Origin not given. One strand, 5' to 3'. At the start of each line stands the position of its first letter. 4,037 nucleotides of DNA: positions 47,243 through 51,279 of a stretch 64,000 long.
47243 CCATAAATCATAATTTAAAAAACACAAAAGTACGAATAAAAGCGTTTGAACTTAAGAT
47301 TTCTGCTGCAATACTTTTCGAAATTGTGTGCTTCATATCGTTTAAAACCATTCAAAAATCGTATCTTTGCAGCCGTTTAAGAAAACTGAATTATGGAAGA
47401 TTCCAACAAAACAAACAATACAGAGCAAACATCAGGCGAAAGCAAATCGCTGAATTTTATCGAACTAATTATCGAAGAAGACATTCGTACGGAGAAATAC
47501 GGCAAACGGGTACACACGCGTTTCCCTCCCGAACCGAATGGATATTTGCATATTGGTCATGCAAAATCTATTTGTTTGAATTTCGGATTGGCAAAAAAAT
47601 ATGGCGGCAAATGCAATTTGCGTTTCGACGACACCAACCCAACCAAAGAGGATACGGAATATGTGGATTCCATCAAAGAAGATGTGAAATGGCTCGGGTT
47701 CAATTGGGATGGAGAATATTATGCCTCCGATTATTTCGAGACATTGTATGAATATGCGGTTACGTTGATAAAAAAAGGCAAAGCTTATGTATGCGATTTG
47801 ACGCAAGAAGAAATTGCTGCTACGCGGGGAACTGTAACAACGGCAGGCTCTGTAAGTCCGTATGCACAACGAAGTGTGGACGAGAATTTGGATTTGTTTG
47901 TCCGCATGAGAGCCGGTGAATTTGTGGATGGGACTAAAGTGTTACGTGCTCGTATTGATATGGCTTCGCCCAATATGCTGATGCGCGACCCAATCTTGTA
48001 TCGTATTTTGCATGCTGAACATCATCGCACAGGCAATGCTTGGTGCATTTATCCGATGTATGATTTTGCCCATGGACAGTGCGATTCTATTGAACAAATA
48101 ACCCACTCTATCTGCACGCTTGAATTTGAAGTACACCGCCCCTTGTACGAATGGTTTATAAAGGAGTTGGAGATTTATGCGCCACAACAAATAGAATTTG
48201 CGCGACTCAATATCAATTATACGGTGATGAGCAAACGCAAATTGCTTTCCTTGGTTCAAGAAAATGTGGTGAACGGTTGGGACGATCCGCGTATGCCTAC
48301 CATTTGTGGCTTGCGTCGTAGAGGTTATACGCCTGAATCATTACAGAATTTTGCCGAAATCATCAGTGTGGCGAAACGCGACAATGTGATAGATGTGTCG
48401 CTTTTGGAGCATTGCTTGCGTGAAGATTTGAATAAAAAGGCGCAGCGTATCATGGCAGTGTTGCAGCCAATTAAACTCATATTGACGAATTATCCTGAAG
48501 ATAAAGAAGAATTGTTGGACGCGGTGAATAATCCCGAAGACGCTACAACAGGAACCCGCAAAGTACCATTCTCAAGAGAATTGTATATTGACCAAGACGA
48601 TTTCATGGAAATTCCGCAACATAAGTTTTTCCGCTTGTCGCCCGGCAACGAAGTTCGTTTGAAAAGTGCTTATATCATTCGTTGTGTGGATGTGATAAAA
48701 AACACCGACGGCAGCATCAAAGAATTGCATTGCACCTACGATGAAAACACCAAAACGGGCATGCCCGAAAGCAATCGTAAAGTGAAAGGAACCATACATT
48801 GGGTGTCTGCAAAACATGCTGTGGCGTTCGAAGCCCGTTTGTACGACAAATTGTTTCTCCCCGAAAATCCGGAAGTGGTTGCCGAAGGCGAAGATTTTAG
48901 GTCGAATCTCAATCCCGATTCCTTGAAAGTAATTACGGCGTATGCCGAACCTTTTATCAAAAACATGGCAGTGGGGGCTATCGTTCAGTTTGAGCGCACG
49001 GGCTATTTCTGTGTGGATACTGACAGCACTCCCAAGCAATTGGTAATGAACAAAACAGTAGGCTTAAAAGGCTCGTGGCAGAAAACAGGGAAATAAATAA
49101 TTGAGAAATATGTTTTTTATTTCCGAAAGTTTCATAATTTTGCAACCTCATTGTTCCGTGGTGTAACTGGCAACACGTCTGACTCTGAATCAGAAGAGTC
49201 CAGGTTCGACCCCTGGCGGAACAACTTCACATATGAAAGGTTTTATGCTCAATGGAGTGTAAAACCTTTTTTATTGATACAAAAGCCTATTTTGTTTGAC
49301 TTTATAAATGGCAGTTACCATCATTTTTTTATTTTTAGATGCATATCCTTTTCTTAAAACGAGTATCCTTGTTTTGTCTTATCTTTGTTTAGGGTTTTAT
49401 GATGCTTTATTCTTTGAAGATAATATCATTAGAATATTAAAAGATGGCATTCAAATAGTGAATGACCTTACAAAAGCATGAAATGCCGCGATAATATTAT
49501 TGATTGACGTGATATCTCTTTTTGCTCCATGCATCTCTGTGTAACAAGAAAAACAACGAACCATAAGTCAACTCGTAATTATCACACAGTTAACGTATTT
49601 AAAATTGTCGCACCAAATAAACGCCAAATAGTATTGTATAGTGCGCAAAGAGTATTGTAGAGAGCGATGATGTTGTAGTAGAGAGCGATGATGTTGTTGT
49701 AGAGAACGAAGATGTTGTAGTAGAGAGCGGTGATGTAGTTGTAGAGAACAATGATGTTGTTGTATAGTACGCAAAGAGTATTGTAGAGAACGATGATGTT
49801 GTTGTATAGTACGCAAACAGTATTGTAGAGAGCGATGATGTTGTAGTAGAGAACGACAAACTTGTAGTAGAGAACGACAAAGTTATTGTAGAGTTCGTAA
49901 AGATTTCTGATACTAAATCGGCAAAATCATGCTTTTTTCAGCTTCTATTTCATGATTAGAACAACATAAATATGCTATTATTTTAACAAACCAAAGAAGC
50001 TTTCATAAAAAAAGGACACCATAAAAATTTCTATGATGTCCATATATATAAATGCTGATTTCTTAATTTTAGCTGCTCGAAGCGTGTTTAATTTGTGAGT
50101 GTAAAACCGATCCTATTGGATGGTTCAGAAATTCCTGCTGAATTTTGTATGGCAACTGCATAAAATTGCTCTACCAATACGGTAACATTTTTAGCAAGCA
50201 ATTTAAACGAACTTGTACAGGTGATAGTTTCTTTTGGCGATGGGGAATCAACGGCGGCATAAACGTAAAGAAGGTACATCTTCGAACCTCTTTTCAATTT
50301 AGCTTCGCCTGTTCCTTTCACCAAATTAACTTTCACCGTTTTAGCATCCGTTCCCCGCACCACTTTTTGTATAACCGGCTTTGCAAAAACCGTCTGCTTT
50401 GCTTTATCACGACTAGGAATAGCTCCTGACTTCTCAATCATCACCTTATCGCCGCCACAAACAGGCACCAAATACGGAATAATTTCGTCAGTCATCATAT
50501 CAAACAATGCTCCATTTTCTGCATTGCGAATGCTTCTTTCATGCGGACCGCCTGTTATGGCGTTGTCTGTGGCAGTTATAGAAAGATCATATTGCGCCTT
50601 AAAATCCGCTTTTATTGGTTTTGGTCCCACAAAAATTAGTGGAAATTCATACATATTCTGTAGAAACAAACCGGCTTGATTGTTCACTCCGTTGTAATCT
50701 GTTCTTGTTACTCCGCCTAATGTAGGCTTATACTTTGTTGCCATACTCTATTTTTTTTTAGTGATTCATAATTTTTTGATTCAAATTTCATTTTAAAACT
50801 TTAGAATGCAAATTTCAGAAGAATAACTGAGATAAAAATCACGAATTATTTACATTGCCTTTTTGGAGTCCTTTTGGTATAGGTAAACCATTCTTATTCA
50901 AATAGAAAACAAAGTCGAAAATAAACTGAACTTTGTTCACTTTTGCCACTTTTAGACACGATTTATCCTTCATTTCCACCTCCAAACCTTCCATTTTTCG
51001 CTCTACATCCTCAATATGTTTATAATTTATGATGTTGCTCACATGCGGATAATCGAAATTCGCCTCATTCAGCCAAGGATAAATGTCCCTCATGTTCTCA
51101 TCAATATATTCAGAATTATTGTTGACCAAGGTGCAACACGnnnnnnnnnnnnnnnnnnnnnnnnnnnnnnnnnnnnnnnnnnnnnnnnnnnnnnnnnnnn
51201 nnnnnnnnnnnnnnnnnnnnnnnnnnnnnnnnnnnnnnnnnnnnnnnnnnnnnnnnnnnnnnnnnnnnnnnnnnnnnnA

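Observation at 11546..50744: Family of strictly 21-bp-periodic tandem arrays, each with a private consensus, attached to orphan beta-sandwich genes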

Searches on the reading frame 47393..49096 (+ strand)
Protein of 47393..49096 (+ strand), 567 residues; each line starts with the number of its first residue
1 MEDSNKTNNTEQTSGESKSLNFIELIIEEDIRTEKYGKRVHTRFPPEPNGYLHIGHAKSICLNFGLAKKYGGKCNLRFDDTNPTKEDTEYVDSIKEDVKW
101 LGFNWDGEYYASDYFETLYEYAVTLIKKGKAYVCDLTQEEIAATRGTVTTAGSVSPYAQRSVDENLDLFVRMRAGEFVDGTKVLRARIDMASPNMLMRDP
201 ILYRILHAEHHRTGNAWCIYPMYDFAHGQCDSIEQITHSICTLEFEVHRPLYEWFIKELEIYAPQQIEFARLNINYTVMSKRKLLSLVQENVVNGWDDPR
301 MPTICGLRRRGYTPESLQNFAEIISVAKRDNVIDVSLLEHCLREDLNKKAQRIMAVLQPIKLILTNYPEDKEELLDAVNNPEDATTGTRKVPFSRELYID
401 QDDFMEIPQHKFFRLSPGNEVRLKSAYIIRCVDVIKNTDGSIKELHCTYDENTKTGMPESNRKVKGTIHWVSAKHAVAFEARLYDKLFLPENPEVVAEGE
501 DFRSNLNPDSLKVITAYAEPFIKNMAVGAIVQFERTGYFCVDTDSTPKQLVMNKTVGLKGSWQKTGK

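Call 15: search_protein_families(library=pfam, proteins=[window:47393-49096:+], max_evalue=0.1)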
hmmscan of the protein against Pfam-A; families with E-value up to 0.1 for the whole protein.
window:47393-49096:+ (567 aa): 3 families
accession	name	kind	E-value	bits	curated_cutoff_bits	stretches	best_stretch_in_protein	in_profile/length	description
PF00749.27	tRNA-synt_1c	-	9.5e-109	363.5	23.4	1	40-347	2-313/314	tRNA synthetases class I (E and Q), catalytic domain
PF03950.23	tRNA-synt_1c_C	-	2.3e-29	101.9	23.9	1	350-450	1-91/91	tRNA synthetases class I (E and Q), anti-codon binding domain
PF20974.2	tRNA-synt_1c_C2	-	3.9e-24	85.6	23.9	1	467-542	1-69/69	tRNA synthetases class I (E and Q), anti-codon binding domain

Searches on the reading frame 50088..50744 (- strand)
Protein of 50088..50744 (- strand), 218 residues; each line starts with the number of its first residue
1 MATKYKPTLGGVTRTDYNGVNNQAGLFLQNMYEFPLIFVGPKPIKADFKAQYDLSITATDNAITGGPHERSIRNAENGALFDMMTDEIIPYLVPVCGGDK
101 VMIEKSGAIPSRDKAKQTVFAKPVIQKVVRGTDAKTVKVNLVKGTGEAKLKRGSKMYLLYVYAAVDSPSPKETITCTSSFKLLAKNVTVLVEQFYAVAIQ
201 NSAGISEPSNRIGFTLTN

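Call 15: search_protein_families(library=pfam, proteins=[window:50088-50744:-], max_evalue=0.1)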
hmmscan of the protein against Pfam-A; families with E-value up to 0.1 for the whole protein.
window:50088-50744:- (218 aa): 0 families

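Call 51: search_protein_families(library=phrogs, proteins=[window:50088-50744:-], max_evalue=0.1)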
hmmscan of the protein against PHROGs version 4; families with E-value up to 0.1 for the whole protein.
window:50088-50744:- (218 aa): 0 families

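Call 52: search_protein_families(library=padloc, proteins=[window:50088-50744:-], max_evalue=0.1)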
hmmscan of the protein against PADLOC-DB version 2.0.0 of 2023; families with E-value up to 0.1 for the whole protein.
window:50088-50744:- (218 aa): 0 families

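Call 68: find_related_loci(query=window:50088-50744:-, collection=genome_contigs, flank=6000)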
Query window:50088-50744:- (218 aa) in genome_contigs; peptide patterns used: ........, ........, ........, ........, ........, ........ (x = any residue, [..] = any of these).
72 stretches matched a pattern; 3 encode a relative of the query (tblastn E <= 1e-3); 3 distinct loci.
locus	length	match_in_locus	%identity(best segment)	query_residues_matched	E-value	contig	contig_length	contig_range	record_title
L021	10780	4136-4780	89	4-218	1e-133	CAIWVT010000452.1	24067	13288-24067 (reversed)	uncultured bacterium isolate KR_bin-2776 genome assembly, contig: bin-2776:452/679, whole genome shotgun sequence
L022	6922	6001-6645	91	4-218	4e-133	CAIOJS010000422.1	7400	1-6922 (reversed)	uncultured bacterium isolate AlinenLipids_bin-6511 genome assembly, contig: bin-6511:422/558, whole genome shotgun seque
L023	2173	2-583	88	25-218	1e-124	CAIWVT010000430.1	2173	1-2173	uncultured bacterium isolate KR_bin-2776 genome assembly, contig: bin-2776:430/679, whole genome shotgun sequence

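Call 90: search_protein_families(library=ncbifam, proteins=[window:50088-50744:-], max_evalue=0.1)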
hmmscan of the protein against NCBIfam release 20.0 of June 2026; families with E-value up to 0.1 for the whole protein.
window:50088-50744:- (218 aa): 1 family
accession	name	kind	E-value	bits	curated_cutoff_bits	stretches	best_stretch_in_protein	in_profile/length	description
NF010236.0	PRK13683.1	equivalog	0.033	14.3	90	1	181-217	50-86/88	hypothetical protein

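Call 127: search_protein_families(library=pfam, proteins=[L021:3604-4029:+], max_evalue=0.01)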
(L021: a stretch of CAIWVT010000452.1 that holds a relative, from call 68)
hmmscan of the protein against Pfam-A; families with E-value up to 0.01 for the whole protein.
L021:3604-4029:+ (141 aa): 1 family
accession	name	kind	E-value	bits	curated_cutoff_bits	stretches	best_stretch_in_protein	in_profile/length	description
PF04397.21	LytTR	-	4.1e-15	56.2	22.6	1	30-120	4-94/98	LytTr DNA-binding domain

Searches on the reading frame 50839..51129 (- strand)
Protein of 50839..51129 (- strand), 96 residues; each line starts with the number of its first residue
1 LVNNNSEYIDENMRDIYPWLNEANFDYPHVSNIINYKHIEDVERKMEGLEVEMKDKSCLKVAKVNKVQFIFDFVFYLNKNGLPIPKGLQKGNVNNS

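Call 15: search_protein_families(library=pfam, proteins=[window:50839-51129:-], max_evalue=0.1)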
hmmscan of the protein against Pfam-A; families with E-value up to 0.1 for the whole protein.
window:50839-51129:- (96 aa): 2 families
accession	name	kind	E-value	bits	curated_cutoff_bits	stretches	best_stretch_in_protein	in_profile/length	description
PF04397.21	LytTR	-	0.0014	19.3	22.6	1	4-65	27-89/98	LytTr DNA-binding domain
PF18862.6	ApeA_NTD1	-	0.056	13.3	25.5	1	20-75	100-160/271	ApeA N-terminal domain 1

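Call 51: search_protein_families(library=phrogs, proteins=[window:50839-51129:-], max_evalue=0.1)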
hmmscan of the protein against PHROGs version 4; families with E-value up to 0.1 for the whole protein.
window:50839-51129:- (96 aa): 1 family
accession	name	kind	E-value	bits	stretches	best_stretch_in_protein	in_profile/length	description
phrog_8810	-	unknown function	0.034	14.7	1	4-65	173-232/245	-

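Call 52: search_protein_families(library=padloc, proteins=[window:50839-51129:-], max_evalue=0.1)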
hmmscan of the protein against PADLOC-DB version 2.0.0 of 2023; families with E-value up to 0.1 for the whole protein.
window:50839-51129:- (96 aa): 0 families
